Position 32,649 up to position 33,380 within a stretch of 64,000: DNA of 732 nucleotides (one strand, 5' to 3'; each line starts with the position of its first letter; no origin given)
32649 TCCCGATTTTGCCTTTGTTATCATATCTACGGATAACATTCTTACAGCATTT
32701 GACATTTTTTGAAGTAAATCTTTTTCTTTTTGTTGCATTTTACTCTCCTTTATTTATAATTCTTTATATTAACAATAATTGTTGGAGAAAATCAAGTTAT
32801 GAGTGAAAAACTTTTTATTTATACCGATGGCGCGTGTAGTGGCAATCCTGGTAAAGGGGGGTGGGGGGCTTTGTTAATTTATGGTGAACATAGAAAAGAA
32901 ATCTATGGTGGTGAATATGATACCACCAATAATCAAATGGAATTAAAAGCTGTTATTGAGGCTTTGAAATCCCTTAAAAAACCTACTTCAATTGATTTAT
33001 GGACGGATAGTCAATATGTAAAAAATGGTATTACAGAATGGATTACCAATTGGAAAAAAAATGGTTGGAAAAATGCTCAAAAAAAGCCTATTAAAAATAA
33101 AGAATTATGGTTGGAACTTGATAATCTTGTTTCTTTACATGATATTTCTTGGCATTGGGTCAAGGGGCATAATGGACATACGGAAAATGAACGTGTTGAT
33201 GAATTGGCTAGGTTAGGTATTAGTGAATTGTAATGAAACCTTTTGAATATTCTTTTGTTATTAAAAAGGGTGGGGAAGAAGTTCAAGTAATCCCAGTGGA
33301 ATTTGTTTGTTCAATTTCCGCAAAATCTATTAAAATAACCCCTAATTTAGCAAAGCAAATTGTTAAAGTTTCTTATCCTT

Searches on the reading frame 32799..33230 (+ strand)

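Call 91: search_protein_families(library=pfam, max_evalue=0.01, proteins=[window:32799-33230:+])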
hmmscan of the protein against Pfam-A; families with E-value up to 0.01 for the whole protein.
window:32799-33230:+ (144 aa): 1 family
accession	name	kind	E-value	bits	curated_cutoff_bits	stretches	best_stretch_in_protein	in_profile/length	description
PF00075.30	RNase_H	-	8.4e-51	172.3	25.8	1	3-141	2-140/141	RNase H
